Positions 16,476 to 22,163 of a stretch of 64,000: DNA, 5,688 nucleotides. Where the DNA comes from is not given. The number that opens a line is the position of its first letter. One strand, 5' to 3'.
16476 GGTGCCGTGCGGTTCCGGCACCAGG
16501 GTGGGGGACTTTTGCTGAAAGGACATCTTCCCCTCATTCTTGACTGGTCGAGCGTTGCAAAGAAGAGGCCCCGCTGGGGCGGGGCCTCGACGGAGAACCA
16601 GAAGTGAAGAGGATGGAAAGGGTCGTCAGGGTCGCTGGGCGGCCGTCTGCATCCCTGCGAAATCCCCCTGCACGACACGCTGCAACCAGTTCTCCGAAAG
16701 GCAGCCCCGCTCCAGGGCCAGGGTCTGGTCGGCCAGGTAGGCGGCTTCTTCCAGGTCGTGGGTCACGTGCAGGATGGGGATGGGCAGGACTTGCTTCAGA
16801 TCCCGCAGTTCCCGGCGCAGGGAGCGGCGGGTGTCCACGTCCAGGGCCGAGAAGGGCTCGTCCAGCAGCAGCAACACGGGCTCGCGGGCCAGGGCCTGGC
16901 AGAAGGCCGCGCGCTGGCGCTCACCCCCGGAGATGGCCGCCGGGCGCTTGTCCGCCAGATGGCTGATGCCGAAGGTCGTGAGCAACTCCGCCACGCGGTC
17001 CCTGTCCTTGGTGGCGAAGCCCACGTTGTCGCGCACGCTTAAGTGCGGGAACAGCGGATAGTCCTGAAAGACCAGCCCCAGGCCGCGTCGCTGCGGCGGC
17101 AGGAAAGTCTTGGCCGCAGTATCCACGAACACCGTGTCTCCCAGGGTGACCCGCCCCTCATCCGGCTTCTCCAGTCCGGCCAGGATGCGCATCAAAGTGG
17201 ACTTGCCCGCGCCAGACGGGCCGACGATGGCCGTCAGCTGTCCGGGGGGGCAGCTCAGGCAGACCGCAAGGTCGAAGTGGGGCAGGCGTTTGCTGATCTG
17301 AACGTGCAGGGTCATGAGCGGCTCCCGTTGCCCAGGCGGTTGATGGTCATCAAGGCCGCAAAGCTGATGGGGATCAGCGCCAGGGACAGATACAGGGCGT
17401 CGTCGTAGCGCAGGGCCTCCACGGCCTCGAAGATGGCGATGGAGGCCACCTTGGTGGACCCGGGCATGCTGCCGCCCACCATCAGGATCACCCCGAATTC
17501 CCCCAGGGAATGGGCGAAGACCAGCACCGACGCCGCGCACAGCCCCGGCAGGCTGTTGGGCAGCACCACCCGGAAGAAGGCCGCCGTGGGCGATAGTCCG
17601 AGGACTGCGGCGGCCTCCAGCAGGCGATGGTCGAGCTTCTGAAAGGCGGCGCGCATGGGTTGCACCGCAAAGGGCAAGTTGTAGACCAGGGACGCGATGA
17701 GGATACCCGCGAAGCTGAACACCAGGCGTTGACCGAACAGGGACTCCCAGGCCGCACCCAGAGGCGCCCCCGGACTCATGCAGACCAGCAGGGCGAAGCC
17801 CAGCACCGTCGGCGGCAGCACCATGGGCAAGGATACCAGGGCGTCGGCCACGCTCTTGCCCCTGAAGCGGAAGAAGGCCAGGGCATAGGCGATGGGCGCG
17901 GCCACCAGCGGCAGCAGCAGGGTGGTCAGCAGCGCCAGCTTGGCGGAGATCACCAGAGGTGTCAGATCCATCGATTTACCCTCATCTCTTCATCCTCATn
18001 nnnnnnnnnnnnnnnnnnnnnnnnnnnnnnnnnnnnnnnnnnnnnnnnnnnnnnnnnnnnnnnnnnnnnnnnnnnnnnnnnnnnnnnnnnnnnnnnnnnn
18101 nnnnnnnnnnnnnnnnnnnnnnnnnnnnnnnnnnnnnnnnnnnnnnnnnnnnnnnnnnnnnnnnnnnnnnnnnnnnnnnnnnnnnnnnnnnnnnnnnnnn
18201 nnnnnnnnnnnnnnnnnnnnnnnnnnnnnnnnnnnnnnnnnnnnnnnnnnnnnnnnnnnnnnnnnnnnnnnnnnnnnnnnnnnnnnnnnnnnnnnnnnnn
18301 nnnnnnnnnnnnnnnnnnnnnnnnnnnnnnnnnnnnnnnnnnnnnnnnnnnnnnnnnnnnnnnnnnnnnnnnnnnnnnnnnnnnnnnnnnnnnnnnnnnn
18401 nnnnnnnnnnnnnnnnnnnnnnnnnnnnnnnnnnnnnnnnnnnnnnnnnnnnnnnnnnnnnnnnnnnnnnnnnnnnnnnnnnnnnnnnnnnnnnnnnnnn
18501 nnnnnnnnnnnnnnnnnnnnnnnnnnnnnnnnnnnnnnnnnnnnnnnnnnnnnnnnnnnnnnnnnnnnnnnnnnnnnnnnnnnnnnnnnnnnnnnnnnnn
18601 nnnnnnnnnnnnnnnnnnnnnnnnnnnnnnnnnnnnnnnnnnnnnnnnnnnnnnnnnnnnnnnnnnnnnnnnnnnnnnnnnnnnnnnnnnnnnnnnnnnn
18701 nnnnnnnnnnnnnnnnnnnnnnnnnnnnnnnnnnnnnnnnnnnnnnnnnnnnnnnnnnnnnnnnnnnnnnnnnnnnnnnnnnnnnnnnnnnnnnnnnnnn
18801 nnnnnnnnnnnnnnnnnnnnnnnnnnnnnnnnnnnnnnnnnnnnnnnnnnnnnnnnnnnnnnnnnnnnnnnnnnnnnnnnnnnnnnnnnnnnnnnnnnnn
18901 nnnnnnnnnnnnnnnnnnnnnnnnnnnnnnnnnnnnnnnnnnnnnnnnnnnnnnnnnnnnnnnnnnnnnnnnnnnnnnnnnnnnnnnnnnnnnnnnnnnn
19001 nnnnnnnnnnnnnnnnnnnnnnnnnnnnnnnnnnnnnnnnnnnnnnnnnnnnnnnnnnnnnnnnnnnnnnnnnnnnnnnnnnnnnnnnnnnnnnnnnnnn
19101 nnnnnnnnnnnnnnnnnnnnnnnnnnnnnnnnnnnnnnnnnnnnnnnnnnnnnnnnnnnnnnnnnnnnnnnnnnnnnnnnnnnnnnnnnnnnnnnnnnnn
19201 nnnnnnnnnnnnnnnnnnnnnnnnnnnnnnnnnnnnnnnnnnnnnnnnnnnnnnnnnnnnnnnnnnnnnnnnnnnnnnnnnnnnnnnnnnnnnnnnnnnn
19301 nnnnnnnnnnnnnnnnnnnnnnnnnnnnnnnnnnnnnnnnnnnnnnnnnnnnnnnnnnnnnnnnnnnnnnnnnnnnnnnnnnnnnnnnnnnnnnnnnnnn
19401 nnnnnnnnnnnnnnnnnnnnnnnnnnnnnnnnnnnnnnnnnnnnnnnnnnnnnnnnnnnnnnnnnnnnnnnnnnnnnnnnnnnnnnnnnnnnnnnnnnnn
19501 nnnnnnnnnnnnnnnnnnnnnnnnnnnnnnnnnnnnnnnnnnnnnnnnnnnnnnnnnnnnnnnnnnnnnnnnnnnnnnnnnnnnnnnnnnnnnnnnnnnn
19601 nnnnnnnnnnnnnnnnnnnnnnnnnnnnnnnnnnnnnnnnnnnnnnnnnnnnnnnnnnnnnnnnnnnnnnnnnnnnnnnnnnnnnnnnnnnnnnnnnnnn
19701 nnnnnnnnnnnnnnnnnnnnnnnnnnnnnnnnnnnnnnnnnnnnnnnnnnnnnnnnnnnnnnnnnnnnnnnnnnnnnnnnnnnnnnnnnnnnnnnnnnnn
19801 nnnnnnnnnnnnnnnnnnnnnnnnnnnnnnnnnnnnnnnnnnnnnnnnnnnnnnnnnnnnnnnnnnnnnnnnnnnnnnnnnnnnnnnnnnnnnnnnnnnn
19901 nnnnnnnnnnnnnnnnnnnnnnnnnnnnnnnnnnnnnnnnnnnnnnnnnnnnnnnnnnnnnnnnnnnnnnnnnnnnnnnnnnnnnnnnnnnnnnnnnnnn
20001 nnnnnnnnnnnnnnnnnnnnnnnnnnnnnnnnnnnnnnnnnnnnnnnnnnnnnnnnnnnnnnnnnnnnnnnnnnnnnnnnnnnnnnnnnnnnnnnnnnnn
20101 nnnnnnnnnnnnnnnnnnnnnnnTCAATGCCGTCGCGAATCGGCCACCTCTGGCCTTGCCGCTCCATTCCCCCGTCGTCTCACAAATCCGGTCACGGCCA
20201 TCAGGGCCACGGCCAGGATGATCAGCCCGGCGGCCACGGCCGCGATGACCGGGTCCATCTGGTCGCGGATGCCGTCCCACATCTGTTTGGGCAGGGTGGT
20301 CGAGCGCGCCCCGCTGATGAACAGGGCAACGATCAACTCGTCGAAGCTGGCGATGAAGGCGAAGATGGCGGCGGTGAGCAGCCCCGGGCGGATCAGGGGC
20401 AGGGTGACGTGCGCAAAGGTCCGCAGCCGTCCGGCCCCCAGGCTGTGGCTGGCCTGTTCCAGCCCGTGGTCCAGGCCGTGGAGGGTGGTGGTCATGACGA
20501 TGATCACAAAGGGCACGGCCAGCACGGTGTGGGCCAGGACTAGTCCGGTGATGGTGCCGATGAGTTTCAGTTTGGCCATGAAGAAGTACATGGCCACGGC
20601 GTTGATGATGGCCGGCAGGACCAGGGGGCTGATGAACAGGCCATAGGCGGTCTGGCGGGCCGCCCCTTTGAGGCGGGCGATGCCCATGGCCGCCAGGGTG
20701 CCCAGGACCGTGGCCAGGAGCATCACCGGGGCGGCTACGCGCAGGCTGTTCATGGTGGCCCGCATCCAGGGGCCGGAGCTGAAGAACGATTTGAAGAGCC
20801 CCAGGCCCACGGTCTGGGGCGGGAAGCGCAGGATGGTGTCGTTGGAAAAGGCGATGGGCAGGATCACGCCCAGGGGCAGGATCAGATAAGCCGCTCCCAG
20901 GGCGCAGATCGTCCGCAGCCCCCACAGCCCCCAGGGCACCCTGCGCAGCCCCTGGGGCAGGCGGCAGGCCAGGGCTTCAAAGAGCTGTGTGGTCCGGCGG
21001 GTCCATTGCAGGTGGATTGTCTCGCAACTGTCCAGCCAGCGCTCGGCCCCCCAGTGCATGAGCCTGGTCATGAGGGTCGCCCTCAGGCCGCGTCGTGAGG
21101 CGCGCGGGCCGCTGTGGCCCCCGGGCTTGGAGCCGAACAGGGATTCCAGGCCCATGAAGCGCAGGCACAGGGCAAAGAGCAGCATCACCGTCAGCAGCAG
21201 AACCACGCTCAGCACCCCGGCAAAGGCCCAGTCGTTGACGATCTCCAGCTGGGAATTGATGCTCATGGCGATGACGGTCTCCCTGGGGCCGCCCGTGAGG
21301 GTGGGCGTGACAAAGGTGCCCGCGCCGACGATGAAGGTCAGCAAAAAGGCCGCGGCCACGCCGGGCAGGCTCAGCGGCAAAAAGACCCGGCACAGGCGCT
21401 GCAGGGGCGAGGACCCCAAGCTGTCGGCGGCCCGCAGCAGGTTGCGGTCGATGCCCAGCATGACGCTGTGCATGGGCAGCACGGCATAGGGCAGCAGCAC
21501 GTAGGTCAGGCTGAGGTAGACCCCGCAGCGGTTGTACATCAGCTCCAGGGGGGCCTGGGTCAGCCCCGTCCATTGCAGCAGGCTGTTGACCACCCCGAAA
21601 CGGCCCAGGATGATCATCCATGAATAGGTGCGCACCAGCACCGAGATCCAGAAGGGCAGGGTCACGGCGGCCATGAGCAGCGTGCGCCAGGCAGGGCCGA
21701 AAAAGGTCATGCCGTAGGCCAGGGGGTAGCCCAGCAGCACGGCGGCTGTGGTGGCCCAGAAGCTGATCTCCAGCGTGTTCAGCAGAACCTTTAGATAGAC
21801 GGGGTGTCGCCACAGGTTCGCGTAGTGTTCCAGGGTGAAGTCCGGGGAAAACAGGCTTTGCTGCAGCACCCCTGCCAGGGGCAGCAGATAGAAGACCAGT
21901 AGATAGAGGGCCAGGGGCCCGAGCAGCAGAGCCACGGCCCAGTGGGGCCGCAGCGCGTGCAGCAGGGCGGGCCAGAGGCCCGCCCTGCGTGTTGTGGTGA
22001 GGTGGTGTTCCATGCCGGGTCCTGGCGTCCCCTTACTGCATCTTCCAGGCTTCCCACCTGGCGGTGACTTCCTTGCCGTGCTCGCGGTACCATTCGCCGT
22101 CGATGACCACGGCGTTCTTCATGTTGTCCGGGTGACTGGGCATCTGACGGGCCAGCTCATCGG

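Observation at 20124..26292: Cytoplasmic Fe-S molybdopterin oxidoreductase translationally coupled to an FbpABC/ThiBPQ/PotABCD-type importer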

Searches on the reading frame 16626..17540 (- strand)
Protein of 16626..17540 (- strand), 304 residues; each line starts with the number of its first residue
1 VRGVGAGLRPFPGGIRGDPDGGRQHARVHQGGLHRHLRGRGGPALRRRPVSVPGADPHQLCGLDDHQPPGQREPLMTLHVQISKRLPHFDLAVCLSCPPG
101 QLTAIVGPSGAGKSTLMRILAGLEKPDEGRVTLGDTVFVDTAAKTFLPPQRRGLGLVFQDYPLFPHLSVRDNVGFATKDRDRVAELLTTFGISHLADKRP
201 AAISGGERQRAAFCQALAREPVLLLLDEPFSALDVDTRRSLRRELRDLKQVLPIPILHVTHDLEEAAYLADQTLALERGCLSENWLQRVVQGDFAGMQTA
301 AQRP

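Call 8: search_protein_families(library=pfam, proteins=[window:16626-17540:-], max_evalue=0.00001)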
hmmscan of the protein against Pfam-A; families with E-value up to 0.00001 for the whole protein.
window:16626-17540:- (304 aa): 2 families
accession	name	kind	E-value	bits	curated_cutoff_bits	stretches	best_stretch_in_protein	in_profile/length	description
PF00005.33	ABC_tran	-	4.9e-34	118.3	25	1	95-230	6-136/137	ABC transporter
PF13304.12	AAA_21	-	4.3e-09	37.3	27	0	102-124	1-23/304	AAA domain, putative AbiEii toxin, Type IV TA system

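Call 50: search_protein_families(library=ncbifam, proteins=[window:16626-17540:-], max_evalue=1e-8)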
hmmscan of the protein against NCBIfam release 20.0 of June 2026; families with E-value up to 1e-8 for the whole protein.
window:16626-17540:- (304 aa): 173 families (the best 25 are shown)
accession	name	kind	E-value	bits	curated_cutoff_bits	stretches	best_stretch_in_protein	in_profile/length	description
TIGR02142.1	modC_ABC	equivalog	1.5e-57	195.4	285.05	1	78-282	1-211/353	molybdenum ABC transporter ATP-binding protein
NF008355.0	PRK11144.1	equivalog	2.9e-55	187.7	434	1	78-282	2-208/353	molybdenum ABC transporter ATP-binding protein ModC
TIGR03265.1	PhnT2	equivalog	6.6e-53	180.2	457.7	1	92-280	22-212/353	putative 2-aminoethylphosphonate ABC transporter ATP-binding protein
TIGR00968.1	3a0106s01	subfamily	4.4e-52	176.9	342.75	1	83-281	7-209/237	sulfate ABC transporter ATP-binding protein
NF040933.2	ABC_arch_GlcV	equivalog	2e-49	168.4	450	1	95-281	27-220/357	glucose ABC transporter ATP-binding protein GlcV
NF040840.2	tungstate_WtpC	equivalog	5.4e-49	167.3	440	1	93-282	19-210/347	tungstate ABC transporter ATP-binding protein WtpC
TIGR03258.1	PhnT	equivalog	5.7e-48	163.8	499.15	1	94-282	28-219/359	2-aminoethylphosphonate ABC transport system ATP-binding subunit PhnT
NF006987.0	PRK09452.1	equivalog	2.6e-46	158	482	1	95-282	38-227/378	spermidine/putrescine ABC transporter ATP-binding protein PotA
TIGR01187.1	potA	subfamily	3e-46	158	355.6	1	105-281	1-179/325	polyamine ABC transporter ATP-binding protein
NF008653.0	PRK11650.1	subfamily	4.5e-46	157.5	432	1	95-280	25-212/357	sn-glycerol-3-phosphate ABC transporter ATP-binding protein UgpC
NF008105.0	PRK10851.1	equivalog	1.9e-44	151.8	502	1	93-281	21-215/362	sulfate/thiosulfate ABC transporter ATP-binding protein CysA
NF008513.0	PRK11432.1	equivalog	6.1e-42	143.8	496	1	95-280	27-214/351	ferric ABC transporter ATP-binding protein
NF043075.1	MMSYN1_0197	equivalog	1.5e-41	142.5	550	1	100-281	28-211/341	spermidine/putrescine ABC transporter ATP-binding protein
NF008233.0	PRK11000.1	equivalog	4e-41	141.1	568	1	95-282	24-213/369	maltose/maltodextrin ABC transporter ATP-binding protein MalK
NF008420.0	PRK11247.1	equivalog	2.4e-39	135.1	395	1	93-281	31-212/257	aliphatic sulfonates ABC transporter ATP-binding protein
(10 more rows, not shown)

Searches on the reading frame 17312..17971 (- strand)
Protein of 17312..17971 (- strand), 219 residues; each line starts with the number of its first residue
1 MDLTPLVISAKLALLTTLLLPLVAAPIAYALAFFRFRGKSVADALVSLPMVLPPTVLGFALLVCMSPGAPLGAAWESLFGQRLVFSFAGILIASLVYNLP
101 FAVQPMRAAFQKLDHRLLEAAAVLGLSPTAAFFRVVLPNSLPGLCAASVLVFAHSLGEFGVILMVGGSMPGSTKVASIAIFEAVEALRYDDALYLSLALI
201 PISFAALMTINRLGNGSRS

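Call 8: search_protein_families(library=pfam, proteins=[window:17312-17971:-], max_evalue=0.00001)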
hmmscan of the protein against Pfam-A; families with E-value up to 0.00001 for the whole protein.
window:17312-17971:- (219 aa): 1 family
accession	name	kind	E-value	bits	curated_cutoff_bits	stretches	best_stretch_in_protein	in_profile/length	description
PF00528.27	BPD_transp_1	-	6.6e-17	62.3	26.4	1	26-207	3-170/184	Binding-protein-dependent transport system inner membrane component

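Call 50: search_protein_families(library=ncbifam, proteins=[window:17312-17971:-], max_evalue=1e-8)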
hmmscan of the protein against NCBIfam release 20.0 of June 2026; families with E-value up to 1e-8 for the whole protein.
window:17312-17971:- (219 aa): 26 families (the best 25 are shown)
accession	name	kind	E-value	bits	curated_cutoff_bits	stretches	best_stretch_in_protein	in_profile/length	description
TIGR02141.1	modB_ABC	equivalog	1e-63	214.8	182.6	1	8-213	2-205/208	molybdate ABC transporter permease subunit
NF006939.0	PRK09421.1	equivalog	1.1e-41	142.8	262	1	5-211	11-218/230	molybdate ABC transporter permease subunit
TIGR01581.1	Mo_ABC_porter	hypoth_equivalog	1.9e-41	142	210.3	1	6-208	23-224/225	ABC transporter permease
TIGR02139.1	permease_CysT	equivalog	8.8e-36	123.8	246.1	1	6-213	52-258/265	sulfate ABC transporter permease subunit CysT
TIGR00969.1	3a0106s02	subfamily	4.8e-35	121.3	240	1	8-213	65-269/272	sulfate ABC transporter permease subunit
NF040839.1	tungstate_WtpB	equivalog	1e-29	103.9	340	1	5-210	45-244/251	tungstate ABC transporter permease WtpB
NF008208.0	PRK10971.1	equivalog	6.4e-26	91.4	415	1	23-213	77-266/277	sulfate/thiosulfate ABC transporter permease CysT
TIGR02140.1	permease_CysW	equivalog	3e-22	79.4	329.1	1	24-207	67-249/261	sulfate ABC transporter permease subunit CysW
NF038017.1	ABC_perm1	subfamily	1.2e-20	74.3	100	1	11-200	3-184/184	ABC transporter permease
NF011624.0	PRK15050.1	equivalog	2.1e-20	73.1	247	1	9-168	78-242/297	2-aminoethylphosphonate ABC transporter permease subunit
TIGR03262.1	PhnU2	equivalog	4.2e-19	68.6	593.25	1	9-184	59-226/546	putative 2-aminoethylphosphonate ABC transporter permease subunit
TIGR03226.1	PhnU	equivalog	5.5e-18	65.5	283.45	1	20-169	107-261/311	2-aminoethylphosphonate ABC transporter permease subunit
TIGR03255.1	PhnV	equivalog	2.4e-16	60.2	358.7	1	9-213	71-264/270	2-aminoethylphosphonate ABC transport system, membrane component PhnV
NF008620.0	PRK11602.1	equivalog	3e-15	56.2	442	1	23-178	83-237/291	sulfate/thiosulfate ABC transporter permease CysW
NF007044.0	PRK09497.1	equivalog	9.4e-14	51.5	348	1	7-168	66-231/285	spermidine/putrescine ABC transporter permease PotB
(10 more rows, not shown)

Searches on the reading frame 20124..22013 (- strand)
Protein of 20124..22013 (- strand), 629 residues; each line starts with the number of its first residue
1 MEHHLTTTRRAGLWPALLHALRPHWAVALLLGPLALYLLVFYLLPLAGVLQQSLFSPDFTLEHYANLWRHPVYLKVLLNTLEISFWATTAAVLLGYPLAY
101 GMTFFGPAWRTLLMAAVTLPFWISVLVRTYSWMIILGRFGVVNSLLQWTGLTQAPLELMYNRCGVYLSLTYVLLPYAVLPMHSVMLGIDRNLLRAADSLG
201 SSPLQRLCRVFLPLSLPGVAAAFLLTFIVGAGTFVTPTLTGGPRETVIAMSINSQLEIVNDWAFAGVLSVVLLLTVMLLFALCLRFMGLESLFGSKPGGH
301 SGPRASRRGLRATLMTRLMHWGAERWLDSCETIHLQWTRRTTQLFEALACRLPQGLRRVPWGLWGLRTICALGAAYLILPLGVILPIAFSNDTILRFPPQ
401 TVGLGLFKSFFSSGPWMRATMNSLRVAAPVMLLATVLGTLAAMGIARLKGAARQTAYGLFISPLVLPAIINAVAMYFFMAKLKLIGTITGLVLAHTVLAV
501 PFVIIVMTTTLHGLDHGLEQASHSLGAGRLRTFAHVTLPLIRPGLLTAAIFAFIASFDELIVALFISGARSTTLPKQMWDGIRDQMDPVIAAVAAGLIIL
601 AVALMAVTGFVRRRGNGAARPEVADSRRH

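Call 5: search_protein_families(library=pfam, proteins=[window:20124-22013:-])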
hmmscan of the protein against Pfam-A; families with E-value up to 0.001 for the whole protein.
window:20124-22013:- (629 aa): 1 family
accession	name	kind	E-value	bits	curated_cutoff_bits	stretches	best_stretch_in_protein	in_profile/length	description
PF00528.27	BPD_transp_1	-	5.3e-22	78.9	26.4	2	435-610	2-173/184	Binding-protein-dependent transport system inner membrane component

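Call 6: search_protein_families(library=ncbifam, proteins=[window:20124-22013:-])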
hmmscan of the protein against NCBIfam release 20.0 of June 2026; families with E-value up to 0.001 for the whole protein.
window:20124-22013:- (629 aa): 34 families (the best 25 are shown)
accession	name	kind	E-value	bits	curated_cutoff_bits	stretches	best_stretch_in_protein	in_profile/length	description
NF007044.0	PRK09497.1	equivalog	1.5e-57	195.2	348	2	27-280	12-268/285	spermidine/putrescine ABC transporter permease PotB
NF007963.0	PRK10683.1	equivalog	6.3e-54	183.5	489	2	60-278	82-300/317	putrescine ABC transporter permease PotH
NF007047.0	PRK09500.1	equivalog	5.8e-43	147.3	326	2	375-613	16-253/257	spermidine/putrescine ABC transporter permease PotC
NF011624.0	PRK15050.1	equivalog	4.7e-39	134.3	247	2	24-282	21-281/297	2-aminoethylphosphonate ABC transporter permease subunit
TIGR02141.1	modB_ABC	equivalog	3.4e-38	131.4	182.6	2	423-609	3-203/208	molybdate ABC transporter permease subunit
TIGR03262.1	PhnU2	equivalog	2e-37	129.1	593.25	2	33-282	9-252/546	putative 2-aminoethylphosphonate ABC transporter permease subunit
TIGR01581.1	Mo_ABC_porter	hypoth_equivalog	1.1e-35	123.1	210.3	2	418-605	21-221/225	ABC transporter permease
NF043074.1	MMSYN1_0196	equivalog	8.8e-33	113.8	350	2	25-282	18-258/277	spermidine/putrescine ABC transporter permease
TIGR03226.1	PhnU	equivalog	1.4e-31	110.1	283.45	2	26-283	43-300/311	2-aminoethylphosphonate ABC transporter permease subunit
NF043073.1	MMSYN1_0195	equivalog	5.6e-31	107.5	1250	2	379-602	19-238/1021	spermidine/putrescine ABC transporter permease/substrate-binding protein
NF007889.0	PRK10592.1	equivalog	1.9e-29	103.1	476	1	368-608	14-259/281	putrescine ABC transporter permease PotI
TIGR02139.1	permease_CysT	equivalog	1.3e-28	100.4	246.1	2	31-281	9-254/265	sulfate ABC transporter permease subunit CysT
TIGR00969.1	3a0106s02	subfamily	8.6e-28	97.5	240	2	29-281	18-265/272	sulfate ABC transporter permease subunit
NF006939.0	PRK09421.1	equivalog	1e-26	93.8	262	2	417-605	9-210/230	molybdate ABC transporter permease subunit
NF040839.1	tungstate_WtpB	equivalog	5.7e-23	81.8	340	2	32-230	7-193/251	tungstate ABC transporter permease WtpB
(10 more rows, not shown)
